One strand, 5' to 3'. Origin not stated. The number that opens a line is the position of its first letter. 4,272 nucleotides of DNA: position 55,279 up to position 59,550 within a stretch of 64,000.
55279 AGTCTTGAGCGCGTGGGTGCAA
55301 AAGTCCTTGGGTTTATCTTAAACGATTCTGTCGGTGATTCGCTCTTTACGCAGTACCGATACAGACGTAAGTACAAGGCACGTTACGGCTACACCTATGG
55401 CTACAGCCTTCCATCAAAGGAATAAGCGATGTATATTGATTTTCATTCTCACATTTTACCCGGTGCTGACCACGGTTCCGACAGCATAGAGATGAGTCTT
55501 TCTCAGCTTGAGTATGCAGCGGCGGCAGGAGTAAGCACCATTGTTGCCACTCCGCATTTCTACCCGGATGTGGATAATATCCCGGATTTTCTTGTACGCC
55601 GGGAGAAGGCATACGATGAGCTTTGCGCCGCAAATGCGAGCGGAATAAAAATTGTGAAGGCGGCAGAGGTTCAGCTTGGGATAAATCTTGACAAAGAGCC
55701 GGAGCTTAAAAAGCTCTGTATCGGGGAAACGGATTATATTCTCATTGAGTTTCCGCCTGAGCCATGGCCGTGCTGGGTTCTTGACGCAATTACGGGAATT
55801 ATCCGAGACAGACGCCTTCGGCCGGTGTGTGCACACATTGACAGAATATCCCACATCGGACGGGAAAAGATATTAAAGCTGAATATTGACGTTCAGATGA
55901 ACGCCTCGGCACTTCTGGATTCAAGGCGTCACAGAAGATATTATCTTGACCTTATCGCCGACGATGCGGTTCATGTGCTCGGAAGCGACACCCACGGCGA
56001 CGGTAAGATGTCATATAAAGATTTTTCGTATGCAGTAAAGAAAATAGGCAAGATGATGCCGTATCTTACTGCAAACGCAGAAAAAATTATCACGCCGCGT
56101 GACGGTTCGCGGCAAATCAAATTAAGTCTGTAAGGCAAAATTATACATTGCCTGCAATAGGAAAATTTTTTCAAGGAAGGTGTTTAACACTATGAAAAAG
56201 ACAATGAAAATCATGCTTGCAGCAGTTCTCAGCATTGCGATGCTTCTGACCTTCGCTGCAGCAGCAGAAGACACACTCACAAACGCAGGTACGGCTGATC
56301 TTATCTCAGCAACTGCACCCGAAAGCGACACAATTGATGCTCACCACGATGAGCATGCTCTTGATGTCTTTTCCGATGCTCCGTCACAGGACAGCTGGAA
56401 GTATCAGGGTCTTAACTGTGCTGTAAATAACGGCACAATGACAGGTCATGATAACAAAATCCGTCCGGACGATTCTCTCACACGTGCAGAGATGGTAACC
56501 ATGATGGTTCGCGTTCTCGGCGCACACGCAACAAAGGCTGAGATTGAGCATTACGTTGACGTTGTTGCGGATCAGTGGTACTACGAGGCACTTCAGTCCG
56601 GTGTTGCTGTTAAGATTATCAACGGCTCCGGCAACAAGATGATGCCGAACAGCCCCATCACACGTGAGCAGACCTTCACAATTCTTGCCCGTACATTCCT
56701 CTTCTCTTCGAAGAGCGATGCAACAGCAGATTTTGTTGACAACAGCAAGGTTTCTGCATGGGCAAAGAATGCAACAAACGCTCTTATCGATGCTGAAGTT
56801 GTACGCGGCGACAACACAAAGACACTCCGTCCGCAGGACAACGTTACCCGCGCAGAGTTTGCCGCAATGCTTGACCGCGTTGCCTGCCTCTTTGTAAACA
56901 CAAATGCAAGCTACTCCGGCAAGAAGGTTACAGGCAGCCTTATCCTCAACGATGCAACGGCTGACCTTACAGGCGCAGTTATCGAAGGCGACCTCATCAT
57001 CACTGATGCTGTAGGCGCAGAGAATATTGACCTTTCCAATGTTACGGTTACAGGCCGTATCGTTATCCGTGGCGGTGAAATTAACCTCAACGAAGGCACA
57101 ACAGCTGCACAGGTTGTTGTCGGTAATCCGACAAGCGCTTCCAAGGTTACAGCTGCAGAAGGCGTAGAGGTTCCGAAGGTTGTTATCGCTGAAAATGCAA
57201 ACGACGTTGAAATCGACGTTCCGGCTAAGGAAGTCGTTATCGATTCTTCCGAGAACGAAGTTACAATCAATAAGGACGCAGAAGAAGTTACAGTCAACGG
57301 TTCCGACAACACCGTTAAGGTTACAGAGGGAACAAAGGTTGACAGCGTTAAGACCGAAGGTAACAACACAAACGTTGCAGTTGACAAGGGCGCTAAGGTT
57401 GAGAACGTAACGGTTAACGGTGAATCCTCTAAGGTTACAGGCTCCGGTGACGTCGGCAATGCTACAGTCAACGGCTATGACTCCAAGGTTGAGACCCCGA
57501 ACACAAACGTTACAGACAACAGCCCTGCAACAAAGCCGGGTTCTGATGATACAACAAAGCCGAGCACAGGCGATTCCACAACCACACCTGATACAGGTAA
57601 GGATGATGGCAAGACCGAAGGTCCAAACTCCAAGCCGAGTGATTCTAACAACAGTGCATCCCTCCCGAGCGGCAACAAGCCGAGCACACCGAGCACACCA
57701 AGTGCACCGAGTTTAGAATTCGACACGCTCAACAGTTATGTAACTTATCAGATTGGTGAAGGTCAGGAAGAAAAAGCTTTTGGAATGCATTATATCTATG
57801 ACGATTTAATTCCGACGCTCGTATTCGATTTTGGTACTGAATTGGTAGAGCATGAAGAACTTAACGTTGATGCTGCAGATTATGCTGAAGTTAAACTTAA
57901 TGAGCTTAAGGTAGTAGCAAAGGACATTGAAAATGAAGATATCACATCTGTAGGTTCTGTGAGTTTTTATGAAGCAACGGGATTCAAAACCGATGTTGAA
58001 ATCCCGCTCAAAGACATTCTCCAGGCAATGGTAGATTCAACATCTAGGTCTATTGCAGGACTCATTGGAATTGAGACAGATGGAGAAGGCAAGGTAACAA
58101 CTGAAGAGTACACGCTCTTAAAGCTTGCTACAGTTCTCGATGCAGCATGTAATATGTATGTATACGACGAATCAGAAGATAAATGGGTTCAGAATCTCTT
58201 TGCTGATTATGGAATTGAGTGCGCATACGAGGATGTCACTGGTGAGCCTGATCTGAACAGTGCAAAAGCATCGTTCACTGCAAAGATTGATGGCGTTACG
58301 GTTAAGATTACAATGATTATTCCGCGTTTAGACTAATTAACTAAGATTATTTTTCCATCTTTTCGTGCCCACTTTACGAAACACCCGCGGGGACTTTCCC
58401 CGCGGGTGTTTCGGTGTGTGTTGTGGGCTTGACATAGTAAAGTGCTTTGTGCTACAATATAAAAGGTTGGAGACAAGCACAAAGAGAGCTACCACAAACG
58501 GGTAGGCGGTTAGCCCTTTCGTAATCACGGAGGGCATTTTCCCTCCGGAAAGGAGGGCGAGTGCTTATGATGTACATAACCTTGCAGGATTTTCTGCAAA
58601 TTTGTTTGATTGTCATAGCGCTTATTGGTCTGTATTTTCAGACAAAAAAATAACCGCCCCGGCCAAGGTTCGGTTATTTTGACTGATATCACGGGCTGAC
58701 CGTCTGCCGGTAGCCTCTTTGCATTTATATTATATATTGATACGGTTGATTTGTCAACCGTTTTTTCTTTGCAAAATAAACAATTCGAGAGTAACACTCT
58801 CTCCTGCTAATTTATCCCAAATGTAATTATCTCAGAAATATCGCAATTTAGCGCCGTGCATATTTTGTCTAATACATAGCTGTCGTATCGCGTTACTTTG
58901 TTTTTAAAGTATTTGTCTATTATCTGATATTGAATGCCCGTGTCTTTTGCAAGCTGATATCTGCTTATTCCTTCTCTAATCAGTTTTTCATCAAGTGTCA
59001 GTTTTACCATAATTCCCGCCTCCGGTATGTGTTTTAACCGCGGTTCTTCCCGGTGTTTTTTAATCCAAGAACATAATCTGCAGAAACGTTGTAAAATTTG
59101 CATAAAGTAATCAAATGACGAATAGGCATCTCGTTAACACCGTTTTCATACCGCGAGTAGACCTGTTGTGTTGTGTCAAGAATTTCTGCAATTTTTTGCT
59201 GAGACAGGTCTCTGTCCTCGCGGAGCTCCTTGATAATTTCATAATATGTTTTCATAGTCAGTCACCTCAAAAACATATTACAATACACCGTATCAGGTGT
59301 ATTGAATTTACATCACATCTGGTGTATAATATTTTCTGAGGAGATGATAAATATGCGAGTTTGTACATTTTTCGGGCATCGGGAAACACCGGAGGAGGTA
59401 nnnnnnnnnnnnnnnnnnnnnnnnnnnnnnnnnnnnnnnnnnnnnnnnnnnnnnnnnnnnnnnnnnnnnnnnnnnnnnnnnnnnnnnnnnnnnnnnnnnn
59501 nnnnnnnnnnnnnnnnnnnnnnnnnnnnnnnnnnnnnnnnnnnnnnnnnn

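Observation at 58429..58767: Unannotated type I toxin-antitoxin-like module: 28-aa hydrophobic peptide, RBS-sequestering leader, convergent consensus antisense promoter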

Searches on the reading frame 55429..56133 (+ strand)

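Call 15: search_protein_families(library=pfam, proteins=[window:55429-56133:+], max_evalue=0.001)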
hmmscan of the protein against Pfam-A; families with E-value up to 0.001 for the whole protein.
window:55429-56133:+ (234 aa): 1 family
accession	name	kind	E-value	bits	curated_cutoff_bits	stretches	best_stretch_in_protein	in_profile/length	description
PF19567.5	CpsB_CapC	-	2.3e-27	96.4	27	1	2-208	1-218/234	Capsular polysaccharide synthesis, CpsB/CapC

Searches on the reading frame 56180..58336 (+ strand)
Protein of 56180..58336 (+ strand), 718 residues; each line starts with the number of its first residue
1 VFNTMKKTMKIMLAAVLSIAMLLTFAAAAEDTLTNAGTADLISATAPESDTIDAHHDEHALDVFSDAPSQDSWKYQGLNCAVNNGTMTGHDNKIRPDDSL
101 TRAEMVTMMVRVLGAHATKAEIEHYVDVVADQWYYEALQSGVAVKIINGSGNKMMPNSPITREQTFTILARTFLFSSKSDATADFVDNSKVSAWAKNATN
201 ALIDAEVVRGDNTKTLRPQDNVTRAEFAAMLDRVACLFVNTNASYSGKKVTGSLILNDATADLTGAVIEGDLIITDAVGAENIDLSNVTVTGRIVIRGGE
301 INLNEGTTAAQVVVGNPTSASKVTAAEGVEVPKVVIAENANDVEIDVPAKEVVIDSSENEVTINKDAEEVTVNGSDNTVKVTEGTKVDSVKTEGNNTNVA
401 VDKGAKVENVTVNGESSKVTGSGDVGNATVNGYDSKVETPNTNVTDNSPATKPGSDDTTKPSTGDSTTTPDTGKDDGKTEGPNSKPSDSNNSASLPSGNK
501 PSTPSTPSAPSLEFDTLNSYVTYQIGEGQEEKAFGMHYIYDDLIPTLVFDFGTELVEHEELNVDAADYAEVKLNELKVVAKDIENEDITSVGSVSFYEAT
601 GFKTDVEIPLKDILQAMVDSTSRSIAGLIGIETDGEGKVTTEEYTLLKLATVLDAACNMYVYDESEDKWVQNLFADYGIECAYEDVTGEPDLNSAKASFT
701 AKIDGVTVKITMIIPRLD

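Call 15: search_protein_families(library=pfam, proteins=[window:56180-58336:+], max_evalue=0.001)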
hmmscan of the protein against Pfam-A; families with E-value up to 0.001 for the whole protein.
window:56180-58336:+ (718 aa): 2 families
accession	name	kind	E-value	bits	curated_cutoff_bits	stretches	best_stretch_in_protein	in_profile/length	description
PF00395.25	SLH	-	1.7e-19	70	20.8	1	185-228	2-44/44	S-layer homology domain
PF11259.13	DUF3060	-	0.00014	21.9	23.1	0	355-405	2-49/58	Protein of unknown function (DUF3060)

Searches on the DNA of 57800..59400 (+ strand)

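Call 4: search_rna_families(source=window, start=57800, end=59400, threshold=evalue, max_evalue=10, show_alignments=3)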
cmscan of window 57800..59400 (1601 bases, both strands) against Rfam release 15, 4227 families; matches with E-value up to 10: 14.
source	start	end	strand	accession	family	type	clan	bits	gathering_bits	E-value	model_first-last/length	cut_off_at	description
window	58378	58412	+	RF02790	sodF_sRNA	Gene; sRNA;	-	25.9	46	0.18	54-88/90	no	sodF sRNA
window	58358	58438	+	RF04002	MIR6143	Gene; miRNA;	-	23.3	75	0.14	1-89/89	no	MIR6143 microRNA precursor family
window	58338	58413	+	RF01459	rliE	Gene; sRNA;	-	22.9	90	0.49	109-182/222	no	Listeria sRNA rliE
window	58377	58413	-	RF02351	psRNA14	Gene; sRNA;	-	20.1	60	2.4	6-41/84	no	Proteobacteria sRNA psRNA14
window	58377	58413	-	RF04002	MIR6143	Gene; miRNA;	-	18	75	3.6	25-65/89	no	MIR6143 microRNA precursor family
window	58374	58442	-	RF02985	ftsZ-DE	Gene; sRNA;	-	17.3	72.2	2.6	1-69/69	no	ftsZ-DE RNA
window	59232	59288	-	RF00672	mir-190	Gene; miRNA;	CL00089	17.2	48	6.2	1-78/78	no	mir-190 microRNA precursor family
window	58364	58428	-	RF02795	Pab91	Gene; snRNA; snoRNA; HACA-box;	-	16.2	71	9.8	1-57/57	no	Pab91 RNA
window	57893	57968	+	RF01243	snR33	Gene; snRNA; snoRNA; HACA-box;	CL00027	16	45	5.8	1-183/183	no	Small nucleolar RNA snR33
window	59220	59334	+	RF00398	SNORA15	Gene; snRNA; snoRNA; HACA-box;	-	15.9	47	9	1-137/137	no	Small nucleolar RNA SNORA15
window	57927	57987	+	RF01637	ceN47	Gene; snRNA; snoRNA; CD-box;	-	14.3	35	4.6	1-155/155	no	Nematode snoRNA ceN47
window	58375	58417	+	RF03338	MIR4416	Gene; miRNA;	-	14.1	70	9.1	1-147/147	no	MIR4416 microRNA precursor family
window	58159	58230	+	RF01295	SCARNA7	Gene; snRNA; snoRNA; scaRNA;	-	12.4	65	2.1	1-330/330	no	Small Cajal body-specific RNA 7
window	58377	58486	-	RF02763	IsrM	Gene; sRNA;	-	12.2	376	1.3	1-329/329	no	IsrM sRNA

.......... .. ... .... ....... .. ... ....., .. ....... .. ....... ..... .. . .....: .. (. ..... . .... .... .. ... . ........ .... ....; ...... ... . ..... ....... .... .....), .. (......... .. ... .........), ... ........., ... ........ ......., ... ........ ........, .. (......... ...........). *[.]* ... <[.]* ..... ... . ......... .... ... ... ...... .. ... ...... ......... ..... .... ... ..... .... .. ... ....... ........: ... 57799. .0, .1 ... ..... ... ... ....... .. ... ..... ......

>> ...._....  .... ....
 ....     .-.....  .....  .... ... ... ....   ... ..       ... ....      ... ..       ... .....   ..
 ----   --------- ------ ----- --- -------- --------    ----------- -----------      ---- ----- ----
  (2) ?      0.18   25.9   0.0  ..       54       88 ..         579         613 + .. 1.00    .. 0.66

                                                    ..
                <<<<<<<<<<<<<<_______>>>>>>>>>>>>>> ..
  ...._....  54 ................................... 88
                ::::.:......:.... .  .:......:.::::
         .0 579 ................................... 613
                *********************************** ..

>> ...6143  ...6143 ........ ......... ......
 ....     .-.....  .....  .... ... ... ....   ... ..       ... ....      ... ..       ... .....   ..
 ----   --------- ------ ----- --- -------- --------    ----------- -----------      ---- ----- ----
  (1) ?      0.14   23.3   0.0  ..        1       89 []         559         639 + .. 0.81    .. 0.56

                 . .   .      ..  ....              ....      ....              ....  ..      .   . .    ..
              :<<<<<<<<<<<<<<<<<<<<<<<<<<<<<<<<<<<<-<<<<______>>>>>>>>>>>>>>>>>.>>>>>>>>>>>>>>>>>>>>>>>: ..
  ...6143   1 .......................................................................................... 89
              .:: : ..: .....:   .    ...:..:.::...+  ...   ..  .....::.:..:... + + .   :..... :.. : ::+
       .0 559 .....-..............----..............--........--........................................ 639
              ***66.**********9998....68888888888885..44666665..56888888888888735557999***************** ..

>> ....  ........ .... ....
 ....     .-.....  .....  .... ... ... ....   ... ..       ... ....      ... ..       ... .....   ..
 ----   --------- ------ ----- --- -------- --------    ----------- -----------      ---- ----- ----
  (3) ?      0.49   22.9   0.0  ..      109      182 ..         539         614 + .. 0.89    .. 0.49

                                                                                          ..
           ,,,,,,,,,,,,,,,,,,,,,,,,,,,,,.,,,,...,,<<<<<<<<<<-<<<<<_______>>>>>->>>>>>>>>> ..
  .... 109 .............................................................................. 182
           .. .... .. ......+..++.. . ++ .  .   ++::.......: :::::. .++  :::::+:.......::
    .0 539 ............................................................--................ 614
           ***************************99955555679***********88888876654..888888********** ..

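Call 11: search_dna_similar(query=window:58340-58800:+, collection=phages, mode=distant, max_evalue=1)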
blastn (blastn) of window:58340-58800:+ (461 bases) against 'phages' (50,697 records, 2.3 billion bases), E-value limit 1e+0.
Records with a match: 3; places in all: 3; records where one place covers at least 80% of the query: 0.
Best place of each record, by identity: 95-99% 3.
By first word of the organism name: Staphylococcus 2; Bacteriophage 1.
By host as written in the record: Staphylococcus sp. IME1354 2; - 1.
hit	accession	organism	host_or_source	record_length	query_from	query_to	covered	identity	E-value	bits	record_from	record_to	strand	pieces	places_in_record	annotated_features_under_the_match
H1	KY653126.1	Staphylococcus virus IME1354_01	Staphylococcus sp. IME1354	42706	176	201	6%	96.3%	5e-1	42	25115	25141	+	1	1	none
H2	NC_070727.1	Staphylococcus virus IME1354_01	Staphylococcus sp. IME1354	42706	176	201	6%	96.3%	5e-1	42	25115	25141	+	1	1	none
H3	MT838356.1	Bacteriophage sp.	human fecal samples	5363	294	318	5%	96.0%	5e-1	42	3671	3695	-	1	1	record has no annotation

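Call 12: search_dna_similar(query=window:58340-58800:+, collection=plasmids, mode=distant, max_evalue=1)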
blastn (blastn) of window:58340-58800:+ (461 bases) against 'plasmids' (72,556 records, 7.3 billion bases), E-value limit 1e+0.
No match.

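Call 87: search_rna_families(source=window, start=58455, end=58780, threshold=evalue, max_evalue=10, show_alignments=2)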
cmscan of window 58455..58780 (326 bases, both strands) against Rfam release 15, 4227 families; matches with E-value up to 10: 3.
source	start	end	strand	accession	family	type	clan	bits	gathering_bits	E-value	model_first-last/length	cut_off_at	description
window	58642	58740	-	RF02074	STnc240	Gene; sRNA;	-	18.8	55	2.5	1-77/77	no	Enterobacterial sRNA STnc240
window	58638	58775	+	RF00558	L20_leader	Cis-reg; leader;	-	15.5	58.7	1.5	1-127/127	no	Ribosomal protein L20 leader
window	58486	58595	+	RF00619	U6atac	Gene; snRNA; splicing;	CL00009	9.9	33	3.7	1-126/126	no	U6atac minor spliceosomal RNA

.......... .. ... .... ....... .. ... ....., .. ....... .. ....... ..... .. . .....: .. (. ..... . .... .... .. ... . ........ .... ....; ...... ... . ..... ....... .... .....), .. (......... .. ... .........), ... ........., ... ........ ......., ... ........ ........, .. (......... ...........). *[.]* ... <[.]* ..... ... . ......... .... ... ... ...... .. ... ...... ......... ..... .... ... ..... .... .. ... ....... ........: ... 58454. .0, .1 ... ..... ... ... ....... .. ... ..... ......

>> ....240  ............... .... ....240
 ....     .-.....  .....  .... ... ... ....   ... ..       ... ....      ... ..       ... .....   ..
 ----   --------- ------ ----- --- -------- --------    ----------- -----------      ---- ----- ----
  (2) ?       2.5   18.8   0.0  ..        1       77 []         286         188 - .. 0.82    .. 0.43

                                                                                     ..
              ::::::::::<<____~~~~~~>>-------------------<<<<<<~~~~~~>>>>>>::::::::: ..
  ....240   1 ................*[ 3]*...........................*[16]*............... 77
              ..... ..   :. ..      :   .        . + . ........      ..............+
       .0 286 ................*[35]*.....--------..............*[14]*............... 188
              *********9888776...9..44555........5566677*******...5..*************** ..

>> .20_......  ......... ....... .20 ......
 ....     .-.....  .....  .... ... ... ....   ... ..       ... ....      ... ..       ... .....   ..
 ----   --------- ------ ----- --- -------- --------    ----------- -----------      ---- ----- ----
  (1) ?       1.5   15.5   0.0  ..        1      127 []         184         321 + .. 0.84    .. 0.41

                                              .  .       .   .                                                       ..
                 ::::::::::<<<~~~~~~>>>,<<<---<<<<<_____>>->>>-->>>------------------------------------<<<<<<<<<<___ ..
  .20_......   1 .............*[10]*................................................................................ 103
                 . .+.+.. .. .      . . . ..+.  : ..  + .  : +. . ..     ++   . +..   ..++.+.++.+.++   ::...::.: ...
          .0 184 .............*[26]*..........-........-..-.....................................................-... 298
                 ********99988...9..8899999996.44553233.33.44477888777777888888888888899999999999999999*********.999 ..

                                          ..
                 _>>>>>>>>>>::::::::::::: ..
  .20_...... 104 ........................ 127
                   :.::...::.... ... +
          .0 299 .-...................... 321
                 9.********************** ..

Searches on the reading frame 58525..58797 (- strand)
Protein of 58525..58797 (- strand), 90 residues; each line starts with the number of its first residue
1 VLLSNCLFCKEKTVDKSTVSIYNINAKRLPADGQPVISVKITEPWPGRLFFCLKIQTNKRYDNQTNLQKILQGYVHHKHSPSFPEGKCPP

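Call 34: find_encoding_contigs(protein=window:58525-58797:-, flank=4000, max_places=10)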
Protein window:58525-58797:- (90 aa): no gene with exactly this product is on record in the collection.

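Call 35: find_homologous_proteins(query=window:58528-58797:-, max_evalue=1)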
Query window:58528-58797:-: no candidate shares three 5-residue words with the query. No homologue found.
